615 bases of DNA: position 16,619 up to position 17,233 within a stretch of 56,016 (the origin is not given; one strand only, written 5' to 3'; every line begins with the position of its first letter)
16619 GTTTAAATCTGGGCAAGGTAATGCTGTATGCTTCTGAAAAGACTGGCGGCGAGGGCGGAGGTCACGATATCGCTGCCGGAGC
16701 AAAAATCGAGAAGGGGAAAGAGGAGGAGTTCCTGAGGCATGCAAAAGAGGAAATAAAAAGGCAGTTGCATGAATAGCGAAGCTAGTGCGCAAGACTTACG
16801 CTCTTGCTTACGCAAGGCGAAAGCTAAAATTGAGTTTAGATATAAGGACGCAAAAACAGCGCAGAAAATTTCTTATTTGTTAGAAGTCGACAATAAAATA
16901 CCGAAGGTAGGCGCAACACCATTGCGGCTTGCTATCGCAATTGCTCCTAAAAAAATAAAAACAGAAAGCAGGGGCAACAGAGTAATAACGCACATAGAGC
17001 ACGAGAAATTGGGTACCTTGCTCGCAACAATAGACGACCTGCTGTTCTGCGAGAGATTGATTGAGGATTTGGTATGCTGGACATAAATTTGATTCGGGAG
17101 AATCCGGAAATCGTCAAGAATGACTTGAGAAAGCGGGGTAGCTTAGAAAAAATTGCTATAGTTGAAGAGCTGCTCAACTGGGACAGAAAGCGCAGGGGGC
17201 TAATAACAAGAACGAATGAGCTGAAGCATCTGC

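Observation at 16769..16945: Repeat elements embedded in frame in the KEOPS gene pcc1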

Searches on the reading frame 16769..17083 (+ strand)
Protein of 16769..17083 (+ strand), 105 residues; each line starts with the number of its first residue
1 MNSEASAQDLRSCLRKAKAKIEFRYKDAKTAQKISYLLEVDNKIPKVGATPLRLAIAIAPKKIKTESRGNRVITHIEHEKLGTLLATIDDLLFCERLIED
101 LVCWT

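Call 6: search_protein_families(library=pfam, proteins=[window:16769-17083:+], max_evalue=0.1)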
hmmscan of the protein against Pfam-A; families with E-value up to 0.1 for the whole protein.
window:16769-17083:+ (105 aa): 0 families

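Call 9: search_protein_families(library=pfam, proteins=[window:16769-17083:+], max_evalue=10)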
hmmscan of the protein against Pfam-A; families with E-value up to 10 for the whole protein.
seq(105 aa): 0 families

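Call 10: search_protein_families(library=ncbifam, proteins=[window:16769-17083:+], max_evalue=10)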
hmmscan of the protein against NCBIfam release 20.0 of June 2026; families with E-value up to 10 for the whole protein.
seq(105 aa): 1 family
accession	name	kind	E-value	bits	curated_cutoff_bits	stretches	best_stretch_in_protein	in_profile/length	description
NF011470.1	PRK14887.1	equivalog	5.7e-10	39.7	27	2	62-101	34-74/76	KEOPS complex subunit Pcc1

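Call 12: find_homologous_proteins(query=window:16769-17083:+, max_evalue=0.001)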
Query window:16769-17083:+ (105 aa): 8 proteins with E <= 0.001 among 11 candidates.
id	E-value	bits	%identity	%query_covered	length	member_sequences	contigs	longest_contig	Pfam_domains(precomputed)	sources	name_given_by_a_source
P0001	2.7e-61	222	100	100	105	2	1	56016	-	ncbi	ncbi:MAG: KEOPS complex subunit Pcc1 [Methanobacteriota archaeon]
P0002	2.9e-35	138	82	84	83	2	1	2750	-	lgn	-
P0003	5.5e-32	128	76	86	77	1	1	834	-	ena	-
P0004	4.3e-31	125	77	84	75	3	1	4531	-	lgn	-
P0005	5.0e-31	125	76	86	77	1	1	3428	-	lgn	-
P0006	8.0e-29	117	73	85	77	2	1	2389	-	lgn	-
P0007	7.4e-28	114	70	85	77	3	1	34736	-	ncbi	-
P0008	4.5e-13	67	53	83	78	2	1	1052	-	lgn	-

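Call 14: find_encoding_contigs(protein=P0002, flank=3000, max_places=3)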
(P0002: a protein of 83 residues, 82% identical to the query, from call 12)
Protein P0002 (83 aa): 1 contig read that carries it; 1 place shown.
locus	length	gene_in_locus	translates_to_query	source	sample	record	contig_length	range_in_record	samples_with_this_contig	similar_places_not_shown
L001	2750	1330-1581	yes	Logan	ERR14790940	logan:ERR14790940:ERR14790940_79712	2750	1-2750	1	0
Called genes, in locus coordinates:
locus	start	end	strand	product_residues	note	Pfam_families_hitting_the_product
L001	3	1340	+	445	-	?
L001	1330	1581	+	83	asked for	-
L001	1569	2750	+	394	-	?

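Call 15: find_encoding_contigs(protein=P0007, flank=10000, max_places=3)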
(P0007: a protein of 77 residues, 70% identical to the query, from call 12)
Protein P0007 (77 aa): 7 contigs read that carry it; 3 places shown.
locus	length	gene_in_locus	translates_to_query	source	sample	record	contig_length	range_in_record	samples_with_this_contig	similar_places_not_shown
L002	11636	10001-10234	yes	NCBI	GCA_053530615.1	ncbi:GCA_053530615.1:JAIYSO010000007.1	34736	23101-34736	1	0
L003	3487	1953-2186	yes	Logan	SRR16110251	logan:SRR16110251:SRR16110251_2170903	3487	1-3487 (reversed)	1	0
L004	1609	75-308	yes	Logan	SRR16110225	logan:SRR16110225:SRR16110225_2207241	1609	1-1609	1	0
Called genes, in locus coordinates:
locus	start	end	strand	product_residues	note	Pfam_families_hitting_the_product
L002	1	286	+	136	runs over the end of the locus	PF01282:Ribosomal_S24e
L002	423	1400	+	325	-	PF00814:TsaD, PF22521:HypF_C_2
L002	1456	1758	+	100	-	PF01402:RHH_1 (weak), PF03683:UPF0175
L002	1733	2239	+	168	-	PF11848:DUF3368, PF20698:PIN-TPR-GreABC (faint)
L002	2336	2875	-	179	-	-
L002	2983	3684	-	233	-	-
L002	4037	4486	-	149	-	-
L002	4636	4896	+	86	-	-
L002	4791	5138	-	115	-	PF01934:HepT-like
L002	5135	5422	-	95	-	PF01909:NTP_transf_2, PF18765:Polbeta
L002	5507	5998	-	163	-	-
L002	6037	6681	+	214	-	PF00069:Pkinase, PF06293:Kdo (faint), PF01636:APH (faint), PF07714:PK_Tyr_Ser-Thr (weak), PF01163:RIO1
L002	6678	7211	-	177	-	-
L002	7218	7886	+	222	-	PF01725:Ham1p_like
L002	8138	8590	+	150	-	PF08069:Ribosomal_S13_N, PF00312:Ribosomal_S15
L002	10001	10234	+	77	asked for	-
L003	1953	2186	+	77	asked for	-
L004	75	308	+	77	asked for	-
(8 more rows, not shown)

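Call 16: find_encoding_contigs(protein=P0004, flank=5000, max_places=3)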
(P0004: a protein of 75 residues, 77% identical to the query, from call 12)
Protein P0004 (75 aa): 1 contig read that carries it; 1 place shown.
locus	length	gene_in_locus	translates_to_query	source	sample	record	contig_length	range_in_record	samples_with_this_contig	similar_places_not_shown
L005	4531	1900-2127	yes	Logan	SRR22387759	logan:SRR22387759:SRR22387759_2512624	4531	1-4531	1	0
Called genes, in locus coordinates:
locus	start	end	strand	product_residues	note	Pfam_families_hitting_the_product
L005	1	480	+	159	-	?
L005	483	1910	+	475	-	PF01368:DHH, PF21763:DHH_CID, PF02272:DHHA1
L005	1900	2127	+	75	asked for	-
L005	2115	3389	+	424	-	PF02403:Seryl_tRNA_N, PF00587:tRNA-synt_2b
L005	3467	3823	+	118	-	PF21088:MS_channel_1st (faint)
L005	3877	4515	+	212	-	PF01015:Ribosomal_S3Ae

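Call 17: find_encoding_contigs(protein=P0005, flank=3000, max_places=2)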
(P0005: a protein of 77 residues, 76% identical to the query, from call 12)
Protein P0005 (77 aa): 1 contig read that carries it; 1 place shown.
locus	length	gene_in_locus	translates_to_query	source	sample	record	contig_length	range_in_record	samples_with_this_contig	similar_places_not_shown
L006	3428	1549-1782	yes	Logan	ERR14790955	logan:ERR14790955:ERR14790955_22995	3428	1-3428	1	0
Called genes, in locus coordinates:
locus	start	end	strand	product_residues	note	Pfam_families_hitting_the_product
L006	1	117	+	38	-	?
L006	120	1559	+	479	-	PF01368:DHH, PF21763:DHH_CID, PF02272:DHHA1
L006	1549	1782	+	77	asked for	-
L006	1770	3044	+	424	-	PF02403:Seryl_tRNA_N, PF00587:tRNA-synt_2b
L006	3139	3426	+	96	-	?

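Call 18: find_encoding_contigs(protein=P0006, flank=3000, max_places=2)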
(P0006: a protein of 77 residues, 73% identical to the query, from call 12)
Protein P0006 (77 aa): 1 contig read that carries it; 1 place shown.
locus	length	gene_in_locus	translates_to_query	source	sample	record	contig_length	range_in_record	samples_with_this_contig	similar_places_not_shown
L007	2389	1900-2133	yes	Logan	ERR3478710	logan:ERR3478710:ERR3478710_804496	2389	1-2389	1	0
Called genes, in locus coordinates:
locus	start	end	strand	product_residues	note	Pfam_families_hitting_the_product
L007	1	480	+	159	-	?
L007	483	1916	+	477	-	PF01368:DHH, PF21763:DHH_CID, PF02272:DHHA1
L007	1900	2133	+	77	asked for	-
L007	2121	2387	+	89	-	?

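Call 19: find_encoding_contigs(protein=P0003, flank=3000, max_places=2)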
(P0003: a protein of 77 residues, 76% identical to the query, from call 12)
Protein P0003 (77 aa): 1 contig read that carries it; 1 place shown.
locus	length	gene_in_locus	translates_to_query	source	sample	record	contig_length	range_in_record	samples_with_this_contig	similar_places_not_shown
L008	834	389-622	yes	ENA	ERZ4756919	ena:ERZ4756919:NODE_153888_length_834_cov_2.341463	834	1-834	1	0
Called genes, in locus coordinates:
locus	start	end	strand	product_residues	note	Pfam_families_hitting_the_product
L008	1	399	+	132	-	?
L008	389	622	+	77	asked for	-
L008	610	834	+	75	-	?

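Call 23: find_related_loci(query=A1, collection=genome_contigs, flank=10000)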
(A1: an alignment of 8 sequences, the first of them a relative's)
Query A1 (105 aa) in genome_contigs; peptide patterns used: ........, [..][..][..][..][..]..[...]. (x = any residue, [..] = any of these).
185 stretches matched a pattern; 108 encode a relative of the query (tblastn E <= 1e-3); the best 80 are kept; 80 distinct loci.
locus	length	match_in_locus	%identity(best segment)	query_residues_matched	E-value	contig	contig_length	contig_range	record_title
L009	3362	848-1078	73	12-105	1e-38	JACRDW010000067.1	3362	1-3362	MAG: Methanobacteriota archaeon isolate NC_groundwater_1682_Pr3_B-0.1um_46_15 SR-2_scaffold_141_1450520, whole genome sh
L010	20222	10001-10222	43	17-102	6e-19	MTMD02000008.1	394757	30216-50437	MAG: Candidatus Pyrohabitans jungbluthii isolate JdFR-16 NRA7_88_26_length_394757_cov_535, whole genome shotgun sequence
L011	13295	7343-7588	42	16-105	3e-18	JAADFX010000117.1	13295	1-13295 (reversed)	MAG: Methanobacteriota archaeon isolate M_MaxBin.100 contig-127_7600, whole genome shotgun sequence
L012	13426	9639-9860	41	17-102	3e-17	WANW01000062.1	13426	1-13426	MAG: Candidatus Hydrothermarchaeota archaeon isolate S141_67_esom k151_301694, whole genome shotgun sequence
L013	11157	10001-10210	45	14-94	8e-14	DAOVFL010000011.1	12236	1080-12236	MAG TPA_asm: Candidatus Bathyarchaeota archaeon isolate CSMAG_1108 CSMAG_1108_k141_7360095_length_12236_cov_8.7899, whol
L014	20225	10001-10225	41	14-99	1e-12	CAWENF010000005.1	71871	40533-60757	MAG: uncultured archaeon isolate MFD02923.bin.2.77 genome assembly, contig: contig_31296, whole genome shotgun sequence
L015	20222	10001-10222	41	15-99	1e-12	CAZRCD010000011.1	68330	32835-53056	MAG TPA_asm: uncultured Candidatus Bathyarchaeia archaeon isolate binchicken_co262_240 genome assembly, contig: NODE_266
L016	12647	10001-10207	44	15-94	1e-11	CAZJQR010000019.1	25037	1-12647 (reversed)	MAG TPA_asm: uncultured Candidatus Bathyarchaeia archaeon isolate SRP185410_co2_368 genome assembly, contig: NODE_2217_l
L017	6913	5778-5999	40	15-99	2e-11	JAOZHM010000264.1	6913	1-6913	MAG: Candidatus Bathyarchaeota archaeon isolate QDN_1 k127_2144039, whole genome shotgun sequence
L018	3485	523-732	43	14-94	2e-11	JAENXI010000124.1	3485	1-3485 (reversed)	MAG: Candidatus Bathyarchaeota archaeon isolate 14_8_m_bin19 NODE_124_length_3485_cov_20.158744, whole genome shotgun se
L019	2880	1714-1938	43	14-99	3e-11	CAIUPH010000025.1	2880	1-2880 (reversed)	Candidatus Bathyarchaeota archaeon isolate AM-2014_bin-0583 genome assembly, contig: bin-0583:025/117, whole genome shot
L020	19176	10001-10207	42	15-94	4e-11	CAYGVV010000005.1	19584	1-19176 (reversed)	MAG TPA_asm: uncultured Candidatus Bathyarchaeia archaeon isolate ERP119294_co3_43 genome assembly, contig: NODE_1608_le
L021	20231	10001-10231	45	15-102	5e-11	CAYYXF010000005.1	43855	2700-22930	MAG TPA_asm: uncultured Candidatus Bathyarchaeia archaeon isolate binchicken_co33_214 genome assembly, contig: NODE_633_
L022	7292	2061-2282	38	15-99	8e-11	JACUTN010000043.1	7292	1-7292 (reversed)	MAG: Candidatus Bathyarchaeota archaeon isolate Kmv01 NODE_4838_length_7292_cov_99.436645, whole genome shotgun sequence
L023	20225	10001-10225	40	14-99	1e-10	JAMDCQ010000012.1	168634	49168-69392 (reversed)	MAG: Candidatus Bathyarchaeota archaeon isolate FK_Sedi_B_Bin.165 NODE_83_length_168634_cov_6.96315, whole genome shotgu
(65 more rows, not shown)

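Call 26: search_solved_structures(query=A1, max_evalue=1, show_alignments=3)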
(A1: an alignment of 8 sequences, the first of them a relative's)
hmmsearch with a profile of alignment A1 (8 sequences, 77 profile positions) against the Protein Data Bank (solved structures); distinct sequences matched with E-value up to 1: 4.
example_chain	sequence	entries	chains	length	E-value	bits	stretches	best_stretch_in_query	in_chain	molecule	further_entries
7a66_A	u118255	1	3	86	6.6e-11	45.7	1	1-74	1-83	Pcc2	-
7a67_B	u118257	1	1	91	8.1e-11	45.4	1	1-74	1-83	Pcc2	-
2bol_A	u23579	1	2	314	0.51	14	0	16-47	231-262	SMALL HEAT SHOCK PROTEIN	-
5jjv_A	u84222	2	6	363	0.82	13.3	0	37-63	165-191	Tyrosine recombinase XerH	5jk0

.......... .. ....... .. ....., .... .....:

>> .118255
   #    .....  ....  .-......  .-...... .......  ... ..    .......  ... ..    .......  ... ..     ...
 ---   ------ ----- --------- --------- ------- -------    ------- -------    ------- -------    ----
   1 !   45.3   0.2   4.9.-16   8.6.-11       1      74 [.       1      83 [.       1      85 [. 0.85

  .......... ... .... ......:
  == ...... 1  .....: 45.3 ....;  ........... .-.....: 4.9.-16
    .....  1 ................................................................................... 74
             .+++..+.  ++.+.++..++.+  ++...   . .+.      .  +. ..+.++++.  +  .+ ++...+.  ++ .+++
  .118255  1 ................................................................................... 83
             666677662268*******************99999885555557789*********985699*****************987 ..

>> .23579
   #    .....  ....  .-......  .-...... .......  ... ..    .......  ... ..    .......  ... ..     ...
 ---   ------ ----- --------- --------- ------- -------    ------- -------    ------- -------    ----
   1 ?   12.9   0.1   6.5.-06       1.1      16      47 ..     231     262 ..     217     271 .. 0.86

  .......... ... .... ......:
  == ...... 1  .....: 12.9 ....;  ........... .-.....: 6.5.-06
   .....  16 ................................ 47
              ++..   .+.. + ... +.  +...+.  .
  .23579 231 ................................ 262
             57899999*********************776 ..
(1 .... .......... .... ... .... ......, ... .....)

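Call 54: find_homologous_proteins(query=A1, max_evalue=0.001)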
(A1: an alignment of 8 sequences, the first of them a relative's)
Query A1 (8 sequences) (105 aa, profile of the alignment): 2445 proteins with E <= 0.001 among 8000 candidates; the best 120 are listed.
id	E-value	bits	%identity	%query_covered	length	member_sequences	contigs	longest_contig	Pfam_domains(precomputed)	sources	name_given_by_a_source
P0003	2.8e-45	170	76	86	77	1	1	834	-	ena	-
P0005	2.7e-44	167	76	86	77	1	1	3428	-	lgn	-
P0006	5.5e-44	166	73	85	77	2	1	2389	-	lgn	-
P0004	1.6e-43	165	77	84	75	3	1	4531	-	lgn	-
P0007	3.2e-42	161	70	85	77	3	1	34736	-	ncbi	-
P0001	7.4e-42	159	100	100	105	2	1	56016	-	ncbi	ncbi:MAG: KEOPS complex subunit Pcc1 [Methanobacteriota archaeon]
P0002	3.2e-41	157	82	84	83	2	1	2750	-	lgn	-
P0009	6.5e-36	140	66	86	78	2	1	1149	-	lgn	-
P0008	2.0e-33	132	53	83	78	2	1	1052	-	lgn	-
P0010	6.0e-30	121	57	83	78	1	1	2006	-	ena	-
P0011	1.8e-29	120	52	83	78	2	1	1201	-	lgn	-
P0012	2.1e-27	113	53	85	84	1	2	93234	-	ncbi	ncbi:MAG: KEOPS complex subunit Pcc1 [Candidatus Hydrothermarchaeales archaeon]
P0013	4.2e-25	106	49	82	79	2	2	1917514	-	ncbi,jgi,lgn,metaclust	metaclust:\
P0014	7.5e-25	105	52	83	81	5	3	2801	-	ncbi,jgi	jgi:hypothetical protein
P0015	1.5e-24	104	47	85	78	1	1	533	-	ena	-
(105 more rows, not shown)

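Call 63: predict_structure(alignment_id=A4)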
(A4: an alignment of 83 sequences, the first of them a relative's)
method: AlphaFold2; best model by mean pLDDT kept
length: 105 residues; sequences in the alignment: 83
mean_pLDDT: 79.9   pTM: 0.68
mean pLDDT of the five models: 79.9, 77.9, 76.8, 72.4, 70.8
residues with pLDDT >= 90: 56; 70-90: 18; 50-70: 18; < 50: 13
segments of 3 or more residues with pLDDT < 50: 47-59
pLDDT, mean of each block of 10 residues (from residue 1): 57 76 97 95 62 41 91 93 92 94 84
secondary structure, 60 per line:
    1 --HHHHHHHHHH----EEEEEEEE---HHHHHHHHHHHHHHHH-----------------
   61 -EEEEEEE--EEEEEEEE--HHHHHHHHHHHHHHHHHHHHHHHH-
elements in order: H3-12 E17-24 H28-43 E62-68 E71-78 H81-104
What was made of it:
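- On Pcc1/Pcc2 (KEOPS small subunit) fold family: AF2 gives E17-24, H28-43, E62-68, E71-78, H81-104 (call 63).
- Residues 47-59 score below 50, and the N-terminal tail is low-confidence (call 63). The model shows no ordered structure for X (call 63).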

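Call 70: list_cluster_members(proteins=[P0001, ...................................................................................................])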
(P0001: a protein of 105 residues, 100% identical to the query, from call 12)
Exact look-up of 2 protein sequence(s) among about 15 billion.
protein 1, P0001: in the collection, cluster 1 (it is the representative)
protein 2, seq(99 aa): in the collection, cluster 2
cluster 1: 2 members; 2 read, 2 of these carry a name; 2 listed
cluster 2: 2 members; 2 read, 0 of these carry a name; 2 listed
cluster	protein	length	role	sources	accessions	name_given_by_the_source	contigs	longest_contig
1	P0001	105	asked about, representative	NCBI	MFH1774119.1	MAG: KEOPS complex subunit Pcc1 [Methanobacteriota archaeon]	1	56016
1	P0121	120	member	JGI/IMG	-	hypothetical protein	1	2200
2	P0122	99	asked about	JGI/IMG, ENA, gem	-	-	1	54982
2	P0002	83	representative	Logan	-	-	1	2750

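Call 72: find_encoding_contigs(protein=P0121, flank=3000, max_places=3)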
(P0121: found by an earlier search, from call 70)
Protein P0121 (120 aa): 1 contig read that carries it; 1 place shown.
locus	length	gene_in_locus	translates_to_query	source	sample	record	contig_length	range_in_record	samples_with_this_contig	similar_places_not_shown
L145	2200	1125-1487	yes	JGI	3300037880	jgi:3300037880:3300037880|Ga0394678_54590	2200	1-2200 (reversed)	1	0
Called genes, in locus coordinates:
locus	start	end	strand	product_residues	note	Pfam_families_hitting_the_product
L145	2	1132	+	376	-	?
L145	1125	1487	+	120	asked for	-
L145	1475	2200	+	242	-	?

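Call 74: search_protein_families(library=ncbifam, proteins=[P0004, P0012], max_evalue=1)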
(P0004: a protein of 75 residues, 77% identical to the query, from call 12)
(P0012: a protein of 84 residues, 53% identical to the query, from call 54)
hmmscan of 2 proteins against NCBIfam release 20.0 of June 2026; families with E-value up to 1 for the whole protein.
P0004 (75 aa): 1 family
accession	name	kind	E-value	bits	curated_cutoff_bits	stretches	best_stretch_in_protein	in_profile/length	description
NF011470.1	PRK14887.1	equivalog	4.2e-13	49.7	27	1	2-71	1-74/76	KEOPS complex subunit Pcc1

P0012 (84 aa): 1 family
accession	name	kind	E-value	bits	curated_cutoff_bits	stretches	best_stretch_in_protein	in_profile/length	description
NF011470.1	PRK14887.1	equivalog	1.1e-09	38.7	27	1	4-74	1-73/76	KEOPS complex subunit Pcc1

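Call 75: search_solved_structures(query=P0004, max_evalue=10)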
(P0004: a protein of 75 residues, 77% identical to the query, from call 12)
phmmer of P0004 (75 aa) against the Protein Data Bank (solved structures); distinct sequences matched with E-value up to 10: 4.
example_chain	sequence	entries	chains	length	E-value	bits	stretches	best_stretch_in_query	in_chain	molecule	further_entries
7a66_A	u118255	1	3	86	2.9e-07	34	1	2-74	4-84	Pcc2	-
7a67_B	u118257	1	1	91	3.6e-07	33.7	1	2-74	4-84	Pcc2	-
5jjv_A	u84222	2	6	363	0.87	13.5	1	35-64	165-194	Tyrosine recombinase XerH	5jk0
2bol_A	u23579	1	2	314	0.87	13.5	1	15-46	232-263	SMALL HEAT SHOCK PROTEIN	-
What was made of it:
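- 16769..17086 (+): pcc2 ORF (105 aa; NCBI label 'KEOPS complex subunit Pcc1'). Its ATG overlaps the end of recJ and its stop overlaps the start of serS. A profile of the family hits only Pcc2 chains 7a66/7a67 in the PDB (calls 26, 75).
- On Pcc2 paralogue (rather than canonical Pcc1): The PDB profile search hits only Pcc2 chains (E=6.6e-11) and no Pcc1 chain at E<=1 (calls 26, 75).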
